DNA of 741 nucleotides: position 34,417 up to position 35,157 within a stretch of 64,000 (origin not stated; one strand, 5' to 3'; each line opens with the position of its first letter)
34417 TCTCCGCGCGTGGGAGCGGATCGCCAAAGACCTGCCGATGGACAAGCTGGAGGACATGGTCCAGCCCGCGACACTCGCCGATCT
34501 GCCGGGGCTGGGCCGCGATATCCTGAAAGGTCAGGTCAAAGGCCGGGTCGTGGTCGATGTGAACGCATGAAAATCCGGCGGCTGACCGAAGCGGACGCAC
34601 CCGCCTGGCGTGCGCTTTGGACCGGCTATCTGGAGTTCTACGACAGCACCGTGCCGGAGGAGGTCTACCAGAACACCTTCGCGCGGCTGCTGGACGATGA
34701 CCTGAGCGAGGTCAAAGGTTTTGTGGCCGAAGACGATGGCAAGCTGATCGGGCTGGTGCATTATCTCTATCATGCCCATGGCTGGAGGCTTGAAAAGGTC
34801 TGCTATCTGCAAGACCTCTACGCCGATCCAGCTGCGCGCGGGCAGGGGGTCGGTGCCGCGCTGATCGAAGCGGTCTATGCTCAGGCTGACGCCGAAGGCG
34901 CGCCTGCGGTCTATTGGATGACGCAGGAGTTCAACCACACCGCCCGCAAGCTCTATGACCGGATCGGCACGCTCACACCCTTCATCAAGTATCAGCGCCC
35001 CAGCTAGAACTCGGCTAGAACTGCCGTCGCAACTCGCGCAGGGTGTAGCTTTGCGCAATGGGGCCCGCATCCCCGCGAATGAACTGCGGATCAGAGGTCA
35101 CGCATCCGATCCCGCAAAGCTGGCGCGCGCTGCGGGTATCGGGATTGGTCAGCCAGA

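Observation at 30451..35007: DMSP genes dmdA-acuI embedded in a tightly coupled six-gene operon led by DUF2182, DUF1326 and a DinB-fold protein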

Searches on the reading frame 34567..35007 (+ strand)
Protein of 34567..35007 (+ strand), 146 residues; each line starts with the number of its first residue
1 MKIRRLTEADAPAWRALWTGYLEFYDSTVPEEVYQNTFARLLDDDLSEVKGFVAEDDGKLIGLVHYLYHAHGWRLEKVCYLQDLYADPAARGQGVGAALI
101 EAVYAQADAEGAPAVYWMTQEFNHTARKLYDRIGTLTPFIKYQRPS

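Call 3: search_protein_families(library=pfam, proteins=[window:34567-35007:+])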
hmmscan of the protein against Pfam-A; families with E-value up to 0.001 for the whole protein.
window:34567-35007:+ (146 aa): 7 families
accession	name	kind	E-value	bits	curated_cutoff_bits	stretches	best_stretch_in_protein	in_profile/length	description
PF00583.31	Acetyltransf_1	-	3.1e-18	66.6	20.7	1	16-134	3-115/116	Acetyltransferase (GNAT) family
PF13508.13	Acetyltransf_7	-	3.6e-13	50.1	27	1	52-134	6-81/84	Acetyltransferase (GNAT) domain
PF13673.13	Acetyltransf_10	-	1.9e-07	31.5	23.6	1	46-134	28-106/128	Acetyltransferase (GNAT) domain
PF13527.13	Acetyltransf_9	-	8.6e-07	29.4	25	1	2-122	1-116/127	Acetyltransferase (GNAT) domain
PF13302.13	Acetyltransf_3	-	1.8e-06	29.1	25.4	1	3-134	4-136/138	Acetyltransferase (GNAT) domain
PF14542.12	Acetyltransf_CG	-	1.7e-05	25.3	30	1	52-112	2-58/80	GCN5-related N-acetyl-transferase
PF08445.16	FR47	-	4.1e-05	23.9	22.1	1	62-134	3-76/86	FR47-like protein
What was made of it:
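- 34567..35007 (+): GNAT N-acetyltransferase, start overlapping the acuI stop (ATGA). It is a lineage-specific sixth gene. PF00583 (call 3).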

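Call 4: search_protein_families(library=ncbifam, proteins=[window:34567-35007:+])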
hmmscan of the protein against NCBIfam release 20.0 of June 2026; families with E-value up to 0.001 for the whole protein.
window:34567-35007:+ (146 aa): 15 families
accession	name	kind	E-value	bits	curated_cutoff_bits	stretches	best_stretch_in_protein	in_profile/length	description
NF041716.1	HxA_phane_GNAT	equivalog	6.3e-10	39.1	250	1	52-134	56-139/152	cyclophane-containing RiPP N-acetyltransferase HaaN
NF033083.0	AAC_3_I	equivalog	2.5e-08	34.2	200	1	3-136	1-135/145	AAC(3)-I family aminoglycoside N-acetyltransferase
NF000482.1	AAC_3_XI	exception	9e-08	32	300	1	5-134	9-131/148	aminoglycoside N-acetyltransferase AAC(3)-XI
NF002959.0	PRK03624.1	equivalog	1.1e-07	31.6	124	1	1-134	7-128/147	GNAT family acetyltransferase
NF007530.0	PRK10146.1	equivalog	9.2e-06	26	142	1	3-135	6-133/144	aminoalkylphosphonate N-acetyltransferase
NF040503.1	resist_ArsN1a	equivalog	9.3e-06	25.5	170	1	53-134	52-132/159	arsinothricin resistance N-acetyltransferase ArsN1 family A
NF040501.1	resist_ArsN2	equivalog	1.8e-05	24.3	125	1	53-121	28-91/133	arsenic resistance N-acetyltransferase ArsN2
TIGR01575.1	rimI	equivalog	4.2e-05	23.7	86.4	1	52-134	35-111/132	ribosomal protein S18-alanine N-acetyltransferase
NF000138.1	AAC_6p_Iz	exception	7e-05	23.1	320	1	3-109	8-110/153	aminoglycoside N-acetyltransferase AAC(6')-Iz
NF033075.0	AAC_6p_Steno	equivalog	0.00011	22.3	290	1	3-110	4-107/148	aminoglycoside 6'-N-acetyltransferase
NF043067.1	AAC_6p_group_E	equivalog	0.00013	21.8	140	1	25-111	17-103/140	aminoglycoside 6'-N-acetyltransferase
TIGR03448.1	mycothiol_MshD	equivalog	0.00013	21.4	163.1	1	52-134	202-284/294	mycothiol synthase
NF007807.0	PRK10514.1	equivalog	0.00036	20.5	134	1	70-134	62-121/147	acetyltransferase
NF007853.0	PRK10562.1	equivalog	0.00065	19.9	125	0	3-107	2-97/146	N-acetyltransferase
NF005921.0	PRK07922.1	equivalog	0.00095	18.8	180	0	76-133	69-126/170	amino-acid N-acetyltransferase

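Call 49: find_homologous_proteins(query=window:34567-35007:+, max_evalue=0.00001)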
Query window:34567-35007:+ (146 aa): 5602 proteins with E <= 0.00001 among 5681 candidates; the best 120 are listed.
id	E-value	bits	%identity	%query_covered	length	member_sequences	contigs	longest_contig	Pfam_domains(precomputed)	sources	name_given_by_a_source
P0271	1.5e-81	290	87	99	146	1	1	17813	PF13673.14,PF13508.14,PF00583.32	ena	-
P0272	3.0e-81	289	86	100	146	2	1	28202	PF13673.14,PF13508.14,PF00583.32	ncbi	ncbi:MAG: GNAT family N-acetyltransferase [Pseudomonadota bacterium]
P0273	4.8e-81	288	86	99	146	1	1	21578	PF13673.14,PF13508.14,PF00583.32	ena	-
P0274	5.6e-81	288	86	99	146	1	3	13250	PF13673.14,PF13508.14,PF00583.32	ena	-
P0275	9.9e-81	287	86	100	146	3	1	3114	PF13673.14,PF13508.14,PF00583.32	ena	-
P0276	1.0e-80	287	86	99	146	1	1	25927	PF13673.14,PF13302.14,PF13508.14,PF00583.32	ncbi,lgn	ncbi:MAG: GNAT family N-acetyltransferase [Pseudomonadota bacterium]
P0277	1.4e-80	287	86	99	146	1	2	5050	PF13673.14,PF13508.14,PF00583.32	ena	-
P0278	6.9e-80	285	84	100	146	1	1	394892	PF13673.14,PF13302.14,PF13508.14,PF00583.32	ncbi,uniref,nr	ncbi:GNAT family N-acetyltransferase [Cognatishimia sp. MH4019]|uniref:GNAT family N-acetyltransfera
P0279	1.4e-79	284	85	100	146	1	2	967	PF13673.14,PF13508.14,PF00583.32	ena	-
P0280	3.7e-78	279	82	100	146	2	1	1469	PF13673.14,PF13508.14,PF00583.32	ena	-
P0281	1.2e-77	277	79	100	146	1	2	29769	PF13673.14,PF13302.14,PF13508.14,PF08445.17,PF00583.32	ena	-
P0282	6.3e-77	275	82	100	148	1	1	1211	PF13673.14,PF13302.14,PF13508.14,PF00583.32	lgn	-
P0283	3.2e-76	273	78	100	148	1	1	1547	PF13673.14,PF13508.14,PF08445.17,PF00583.32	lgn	-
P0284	8.8e-76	271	79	100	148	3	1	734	PF13673.14,PF13508.14,PF08445.17,PF00583.32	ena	-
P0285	3.3e-75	269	79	100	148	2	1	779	PF13673.14,PF13508.14,PF14542.13,PF00583.32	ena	-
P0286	7.4e-73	262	53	99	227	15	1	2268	PF13673.14,PF13508.14,PF08445.17,PF14542.13,PF00583.32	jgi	jgi:GNAT superfamily N-acetyltransferase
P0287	1.2e-72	261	74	99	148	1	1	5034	PF13673.14,PF13508.14,PF00583.32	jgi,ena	-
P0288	2.2e-71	257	74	99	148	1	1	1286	PF13673.14,PF13508.14,PF00583.32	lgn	-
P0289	2.3e-71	257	74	99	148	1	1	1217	PF13673.14,PF13508.14,PF00583.32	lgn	-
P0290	2.3e-71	257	74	99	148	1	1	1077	PF13673.14,PF13508.14,PF00583.32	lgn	-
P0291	3.7e-67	243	58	99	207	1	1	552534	PF13673.14,PF13302.14,PF13508.14,PF08445.17,PF00583.32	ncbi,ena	-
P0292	1.9e-66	241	70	99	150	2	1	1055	PF13673.14,PF13302.14,PF13508.14,PF00583.32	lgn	-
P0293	2.5e-66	241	70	99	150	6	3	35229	PF13673.14,PF13302.14,PF13508.14,PF00583.32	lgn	-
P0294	6.4e-66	239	72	97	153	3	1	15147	PF13673.14,PF13508.14,PF00583.32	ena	-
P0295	2.8e-65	237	72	97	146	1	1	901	PF13673.14,PF13508.14,PF00583.32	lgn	-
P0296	4.1e-65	237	72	99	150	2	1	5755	PF13508.14,PF00583.32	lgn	-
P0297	6.0e-65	236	70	100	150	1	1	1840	PF13673.14,PF13508.14,PF00583.32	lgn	-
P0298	6.2e-65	236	71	99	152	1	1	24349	PF13508.14,PF00583.32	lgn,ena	-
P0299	6.9e-65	236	70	99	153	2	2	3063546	PF13673.14,PF13508.14,PF00583.32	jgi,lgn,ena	-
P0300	1.1e-64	235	70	99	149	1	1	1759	PF13673.14,PF13508.14,PF00583.32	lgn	-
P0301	1.4e-64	235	69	98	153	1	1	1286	PF13673.14,PF13508.14,PF00583.32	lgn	-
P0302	1.5e-64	235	72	97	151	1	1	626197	PF13673.14,PF13508.14,PF00583.32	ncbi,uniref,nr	ncbi:GNAT family N-acetyltransferase [Pacificoceanicola onchidii]|uniref:GNAT family N-acetyltransfe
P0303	1.7e-64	235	71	99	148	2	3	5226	PF13673.14,PF13508.14,PF08445.17,PF00583.32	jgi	jgi:GNAT superfamily N-acetyltransferase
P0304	1.8e-64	235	72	99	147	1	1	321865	PF13673.14,PF13508.14,PF00583.32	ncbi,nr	ncbi:GNAT family N-acetyltransferase [Rhodobacteraceae bacterium NNCM2]|nr:GNAT family N-acetyltrans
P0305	2.7e-64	234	70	99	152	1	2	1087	PF13673.14,PF13508.14,PF00583.32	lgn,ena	-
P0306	2.8e-64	234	72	99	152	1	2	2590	PF13673.14,PF13302.14,PF13508.14,PF08445.17,PF00583.32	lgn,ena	-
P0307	3.0e-64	234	69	99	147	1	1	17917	PF13673.14,PF13508.14,PF00583.32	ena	-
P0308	3.1e-64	234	70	99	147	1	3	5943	PF13673.14,PF13508.14,PF00583.32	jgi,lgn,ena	-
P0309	3.3e-64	234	71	99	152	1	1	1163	PF13673.14,PF13302.14,PF13508.14,PF00583.32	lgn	-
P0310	3.5e-64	234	71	100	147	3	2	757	PF13673.14,PF13508.14,PF00583.32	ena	-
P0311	4.1e-64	233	71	99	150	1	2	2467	PF13673.14,PF13302.14,PF13508.14,PF13527.14,PF00583.32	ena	-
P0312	4.5e-64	233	70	99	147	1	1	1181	PF13673.14,PF13508.14,PF00583.32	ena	-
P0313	5.6e-64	233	69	100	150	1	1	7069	PF13673.14,PF13508.14,PF00583.32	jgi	jgi:GNAT superfamily N-acetyltransferase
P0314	5.7e-64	233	69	100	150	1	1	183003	PF13673.14,PF13508.14,PF00583.32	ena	-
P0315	8.5e-64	232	71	98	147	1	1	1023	PF13673.14,PF13302.14,PF13508.14,PF00583.32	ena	-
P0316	8.9e-64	232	72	99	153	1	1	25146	PF13673.14,PF13302.14,PF13508.14,PF08445.17,PF00583.32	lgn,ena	-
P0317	1.0e-63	232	71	99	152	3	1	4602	PF13508.14,PF00583.32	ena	-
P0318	1.0e-63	232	70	99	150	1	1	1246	PF13673.14,PF13508.14,PF00583.32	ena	-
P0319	1.0e-63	232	71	99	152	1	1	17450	PF13673.14,PF13508.14,PF00583.32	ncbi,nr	ncbi:MAG: GNAT family N-acetyltransferase [Rhodobacteraceae bacterium]|nr:GNAT family N-acetyltransf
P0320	1.3e-63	232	67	99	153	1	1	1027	PF13673.14,PF13508.14,PF00583.32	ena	-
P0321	1.6e-63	231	69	99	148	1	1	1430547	PF13508.14,PF00583.32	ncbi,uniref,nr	ncbi:GNAT family N-acetyltransferase [Roseovarius spongiae]|uniref:GNAT family N-acetyltransferase n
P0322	1.6e-63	231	67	99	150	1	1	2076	PF13673.14,PF13508.14,PF08445.17,PF14542.13,PF00583.32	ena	-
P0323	2.2e-63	231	68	97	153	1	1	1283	PF13673.14,PF13508.14,PF00583.32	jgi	jgi:GNAT superfamily N-acetyltransferase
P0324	2.4e-63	231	69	99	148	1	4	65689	PF13673.14,PF13302.14,PF13508.14,PF08445.17,PF00583.32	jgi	jgi:GNAT superfamily N-acetyltransferase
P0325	2.6e-63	231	70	99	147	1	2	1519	PF13673.14,PF13302.14,PF13508.14,PF00583.32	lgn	-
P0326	2.6e-63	231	69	99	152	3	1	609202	PF13673.14,PF13302.14,PF13508.14,PF00583.32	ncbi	-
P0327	2.6e-63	231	69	99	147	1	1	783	PF13673.14,PF13508.14,PF00583.32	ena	-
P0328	2.8e-63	231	71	99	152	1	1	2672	PF13673.14,PF13508.14,PF00583.32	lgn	-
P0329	3.1e-63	231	72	97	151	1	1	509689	PF13673.14,PF13508.14,PF00583.32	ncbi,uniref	ncbi:N-acetyltransferase family protein [Tropicibacter sp. S64]|uniref:GNAT family N-acetyltransfera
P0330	3.1e-63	231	70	99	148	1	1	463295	PF13673.14,PF13508.14,PF00583.32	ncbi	-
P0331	3.2e-63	230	70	99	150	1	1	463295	PF13673.14,PF13508.14,PF00583.32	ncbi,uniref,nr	ncbi:GNAT family N-acetyltransferase [Solirhodobacter olei]|uniref:GNAT family N-acetyltransferase n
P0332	3.5e-63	230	69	100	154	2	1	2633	PF13673.14,PF13302.14,PF13508.14,PF08445.17,PF00583.32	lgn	-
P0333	3.7e-63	230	68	99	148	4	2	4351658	PF13673.14,PF13508.14,PF14542.13,PF00583.32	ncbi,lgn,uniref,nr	ncbi:GNAT family N-acetyltransferase [Silicimonas algicola]|uniref:Acetyltransferase (GNAT) family p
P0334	4.0e-63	230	68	99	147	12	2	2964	PF13673.14,PF13508.14,PF00583.32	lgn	-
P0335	4.2e-63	230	70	99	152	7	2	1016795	PF13673.14,PF13508.14,PF13527.14,PF00583.32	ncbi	-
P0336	5.4e-63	230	69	99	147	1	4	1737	PF13673.14,PF13508.14,PF00583.32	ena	-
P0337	5.7e-63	230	71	99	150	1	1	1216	PF13673.14,PF13508.14,PF00583.32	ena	-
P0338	6.1e-63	230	68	99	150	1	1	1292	PF13673.14,PF13508.14,PF00583.32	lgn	-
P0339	6.3e-63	230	68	99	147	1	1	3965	PF13673.14,PF13302.14,PF13508.14,PF00583.32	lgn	-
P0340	6.3e-63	230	70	99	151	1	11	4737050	PF13302.14,PF13508.14,PF00583.32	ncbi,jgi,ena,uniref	ncbi:N-acetyltransferase family protein [Marinibacterium sp. SX1]|uniref:GNAT family N-acetyltransfe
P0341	6.7e-63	229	71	98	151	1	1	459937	PF13673.14,PF13508.14,PF00583.32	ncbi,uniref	ncbi:N-acetyltransferase family protein [Primorskyibacter sp. 2E107]|uniref:GNAT family N-acetyltran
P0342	6.9e-63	229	71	99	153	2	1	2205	PF13673.14,PF13302.14,PF13508.14,PF08445.17,PF00583.32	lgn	-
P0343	7.8e-63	229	70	99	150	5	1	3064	PF13508.14,PF00583.32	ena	-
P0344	8.0e-63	229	71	99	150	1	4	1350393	PF13673.14,PF13508.14,PF00583.32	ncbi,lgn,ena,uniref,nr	ncbi:GNAT family N-acetyltransferase [Alloyangia pacifica]|uniref:GNAT family N-acetyltransferase n=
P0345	8.1e-63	229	68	97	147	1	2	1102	PF13673.14,PF13302.14,PF13508.14,PF00583.32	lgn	-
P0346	8.3e-63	229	69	99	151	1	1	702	PF13673.14,PF13508.14,PF00583.32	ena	-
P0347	8.6e-63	229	68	100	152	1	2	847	PF13673.14,PF13508.14,PF00583.32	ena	-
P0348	8.8e-63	229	66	100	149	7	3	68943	PF13508.14,PF00583.32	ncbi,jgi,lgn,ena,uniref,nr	ncbi:GNAT family N-acetyltransferase [Salibaculum sp.]|uniref:GNAT family N-acetyltransferase n=1 Ta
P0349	9.4e-63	229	69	99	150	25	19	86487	PF13673.14,PF13508.14,PF00583.32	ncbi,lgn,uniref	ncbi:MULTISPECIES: GNAT family N-acetyltransferase [Salipiger]|uniref:GNAT family N-acetyltransferas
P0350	9.6e-63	229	69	99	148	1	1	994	PF13673.14,PF13508.14,PF00583.32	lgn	-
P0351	1.0e-62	229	69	99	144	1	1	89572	PF13673.14,PF13508.14,PF14542.13,PF00583.32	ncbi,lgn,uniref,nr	ncbi:GNAT family N-acetyltransferase [Paralimibaculum aggregatum]|uniref:GNAT family N-acetyltransfe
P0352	1.1e-62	229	68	98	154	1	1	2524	PF13673.14,PF13508.14,PF00583.32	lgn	-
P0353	1.1e-62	229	69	99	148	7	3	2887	PF13508.14,PF00583.32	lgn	-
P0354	1.1e-62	229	67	99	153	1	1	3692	PF13673.14,PF13508.14,PF00583.32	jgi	jgi:GNAT superfamily N-acetyltransferase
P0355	1.1e-62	229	69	98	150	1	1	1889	PF13673.14,PF13508.14,PF08445.17,PF00583.32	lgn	-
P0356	1.1e-62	229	70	99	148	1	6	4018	PF13673.14,PF13508.14,PF00583.32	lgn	-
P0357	1.2e-62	229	67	99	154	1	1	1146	PF13673.14,PF13508.14,PF08445.17,PF00583.32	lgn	-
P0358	1.2e-62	229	67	99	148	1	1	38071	PF13508.14,PF00583.32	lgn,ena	-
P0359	1.3e-62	229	70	99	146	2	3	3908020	PF13673.14,PF13480.14,PF13302.14,PF13508.14,PF08445.17,PF14542.13,PF00583.32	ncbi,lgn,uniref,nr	ncbi:ribosomal-protein-alanine acetyltransferase [Thalassovita gelatinovora]|uniref:Ribosomal-protei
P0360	1.3e-62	229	70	99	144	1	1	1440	PF13673.14,PF13302.14,PF13508.14,PF08445.17,PF14542.13,PF00583.32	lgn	-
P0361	1.3e-62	228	69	99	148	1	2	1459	PF13673.14,PF13508.14,PF00583.32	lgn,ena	-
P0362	1.4e-62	228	69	99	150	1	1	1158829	PF13673.14,PF13302.14,PF13508.14,PF13527.14,PF00583.32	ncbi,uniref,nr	ncbi:GCN5 family N-acetyltransferase [Salipiger pallidus]|uniref:GCN5 family N-acetyltransferase n=1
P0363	1.5e-62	228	68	97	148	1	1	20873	PF13508.14,PF00583.32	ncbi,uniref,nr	ncbi:GNAT family N-acetyltransferase [Roseovarius sp. ZX-A-9]|uniref:GNAT family N-acetyltransferase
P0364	1.5e-62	228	69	98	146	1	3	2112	PF13673.14,PF13508.14,PF00583.32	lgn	-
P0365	1.6e-62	228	68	100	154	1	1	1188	PF13673.14,PF13508.14,PF00583.32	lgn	-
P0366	1.6e-62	228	69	99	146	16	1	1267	PF13673.14,PF13508.14,PF08445.17,PF00583.32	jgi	jgi:GNAT superfamily N-acetyltransferase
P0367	1.6e-62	228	67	99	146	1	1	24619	PF13673.14,PF13302.14,PF13508.14,PF00583.32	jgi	-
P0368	1.7e-62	228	68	99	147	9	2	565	PF13673.14,PF13508.14,PF08445.17,PF00583.32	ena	-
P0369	1.7e-62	228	67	99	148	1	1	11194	PF13508.14,PF00583.32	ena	-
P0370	1.7e-62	228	69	99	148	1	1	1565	PF13673.14,PF13508.14,PF00583.32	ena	-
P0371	1.7e-62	228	68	99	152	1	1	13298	PF13673.14,PF13508.14,PF00583.32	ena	-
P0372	1.7e-62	228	69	99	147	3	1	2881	PF13508.14,PF00583.32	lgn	-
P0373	2.2e-62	228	68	99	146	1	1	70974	PF13673.14,PF13508.14,PF00583.32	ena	-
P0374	2.2e-62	228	68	99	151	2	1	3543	PF13673.14,PF13508.14,PF13527.14,PF00583.32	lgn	-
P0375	2.3e-62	228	69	99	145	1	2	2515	PF13673.14,PF13508.14,PF08445.17,PF00583.32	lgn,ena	-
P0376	2.5e-62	228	69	99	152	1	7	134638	PF13673.14,PF13302.14,PF13508.14,PF08445.17,PF00583.32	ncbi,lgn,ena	-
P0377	2.6e-62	228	68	99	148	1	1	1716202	PF13673.14,PF13508.14,PF08445.17,PF00583.32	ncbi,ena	-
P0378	2.7e-62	227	69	99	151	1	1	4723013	PF13673.14,PF13508.14,PF00583.32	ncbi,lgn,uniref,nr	ncbi:acetyltransferase (GNAT) family protein [Antarctobacter heliothermus]|uniref:Acetyltransferase 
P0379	2.8e-62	227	71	99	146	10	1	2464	PF13673.14,PF13508.14,PF14542.13,PF00583.32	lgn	-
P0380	3.1e-62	227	70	99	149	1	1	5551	PF13673.14,PF13302.14,PF13508.14,PF00583.32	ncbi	-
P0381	3.2e-62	227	67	99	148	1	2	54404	PF13508.14,PF00583.32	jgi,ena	-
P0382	3.2e-62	227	69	98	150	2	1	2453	PF13673.14,PF13508.14,PF00583.32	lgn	-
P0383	3.2e-62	227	67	99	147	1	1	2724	PF13673.14,PF13302.14,PF13508.14,PF08445.17,PF00583.32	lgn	-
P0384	3.3e-62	227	68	99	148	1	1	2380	PF13673.14,PF13508.14,PF08445.17,PF00583.32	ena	-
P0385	3.3e-62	227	69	97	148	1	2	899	PF13673.14,PF13302.14,PF13508.14,PF00583.32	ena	-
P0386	3.5e-62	227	69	99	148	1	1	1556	PF13673.14,PF13508.14,PF00583.32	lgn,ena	-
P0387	3.6e-62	227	67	100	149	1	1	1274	PF13673.14,PF13508.14,PF00583.32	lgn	-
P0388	3.9e-62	227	66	100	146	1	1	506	PF13673.14,PF13508.14,PF00583.32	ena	-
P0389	4.0e-62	227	68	99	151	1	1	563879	PF13673.14,PF13302.14,PF13508.14,PF00583.32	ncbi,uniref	ncbi:GNAT family N-acetyltransferase [Antarctobacter jejuensis]|uniref:GNAT family N-acetyltransfera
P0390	4.0e-62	227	68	98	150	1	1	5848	PF13673.14,PF13508.14,PF08445.17,PF00583.32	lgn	-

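Call 50: find_encoding_contigs(protein=P0278, flank=6000, max_places=2)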
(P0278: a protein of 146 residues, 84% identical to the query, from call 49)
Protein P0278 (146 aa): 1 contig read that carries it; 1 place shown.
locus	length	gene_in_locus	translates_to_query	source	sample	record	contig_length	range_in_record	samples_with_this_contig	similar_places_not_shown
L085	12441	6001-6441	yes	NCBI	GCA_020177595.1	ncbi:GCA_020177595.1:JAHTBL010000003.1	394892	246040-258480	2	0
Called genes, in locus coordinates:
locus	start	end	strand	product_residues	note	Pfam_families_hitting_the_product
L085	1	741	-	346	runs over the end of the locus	PF13343:SBP_bac_6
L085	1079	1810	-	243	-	PF00392:GntR, PF02082:Rrf2 (weak), PF07729:FCD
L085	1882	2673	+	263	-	PF09948:PpoB2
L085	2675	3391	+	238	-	PF07040:DUF1326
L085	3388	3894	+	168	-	PF05163:DinB, PF12867:DinB_2 (faint)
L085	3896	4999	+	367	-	PF01571:GCV_T, PF08669:GCV_T_C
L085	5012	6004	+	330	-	PF08240:ADH_N, PF00107:ADH_zinc_N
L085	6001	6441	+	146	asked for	PF13302:Acetyltransf_3, PF00583:Acetyltransf_1, PF13673:Acetyltransf_10, PF13508:Acetyltransf_7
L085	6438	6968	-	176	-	PF14220:DUF4329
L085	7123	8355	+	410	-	PF00266:Aminotran_5, PF00155:Aminotran_1_2 (weak), PF00266:Aminotran_5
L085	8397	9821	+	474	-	PF00875:DNA_photolyase, PF03441:FAD_binding_7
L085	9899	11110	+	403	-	PF01728:FtsJ (faint), PF02353:CMAS, PF13489:Methyltransf_23, PF08241:Methyltransf_11, PF08242:Methyltransf_12, PF13649:Methyltransf_25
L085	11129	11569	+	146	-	-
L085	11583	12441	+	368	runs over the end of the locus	PF06094:GGACT, PF00293:NUDIX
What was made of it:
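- Checked: The same junction pattern occurs in an independent genome, Cognatishimia sp. MH4019 (L085, call 50).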

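Call 51: find_encoding_contigs(protein=P0272, flank=6000, max_places=2)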
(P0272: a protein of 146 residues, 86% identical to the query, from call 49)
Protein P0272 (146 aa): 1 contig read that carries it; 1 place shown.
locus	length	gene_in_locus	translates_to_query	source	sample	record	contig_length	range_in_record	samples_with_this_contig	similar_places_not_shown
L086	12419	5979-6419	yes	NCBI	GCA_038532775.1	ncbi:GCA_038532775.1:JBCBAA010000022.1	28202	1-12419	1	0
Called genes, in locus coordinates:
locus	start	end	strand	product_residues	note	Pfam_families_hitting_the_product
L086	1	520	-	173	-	?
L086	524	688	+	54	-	-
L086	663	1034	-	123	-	PF04828:GFA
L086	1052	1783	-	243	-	PF00392:GntR, PF02082:Rrf2 (weak), PF07729:FCD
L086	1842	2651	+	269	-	-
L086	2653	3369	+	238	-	PF07040:DUF1326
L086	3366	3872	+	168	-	PF05163:DinB, PF12867:DinB_2 (weak)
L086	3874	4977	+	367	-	PF01571:GCV_T, PF08669:GCV_T_C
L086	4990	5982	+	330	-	PF08240:ADH_N, PF00107:ADH_zinc_N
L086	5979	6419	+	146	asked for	PF00583:Acetyltransf_1, PF13673:Acetyltransf_10, PF13508:Acetyltransf_7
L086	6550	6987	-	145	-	PF14220:DUF4329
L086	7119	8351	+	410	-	PF00266:Aminotran_5, PF00155:Aminotran_1_2 (weak), PF00266:Aminotran_5 (weak)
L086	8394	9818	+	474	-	PF00875:DNA_photolyase, PF03441:FAD_binding_7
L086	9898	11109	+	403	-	PF01728:FtsJ (faint), PF02353:CMAS, PF13489:Methyltransf_23, PF08241:Methyltransf_11, PF08242:Methyltransf_12, PF13649:Methyltransf_25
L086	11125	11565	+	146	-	-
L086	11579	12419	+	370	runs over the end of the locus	PF06094:GGACT, PF00293:NUDIX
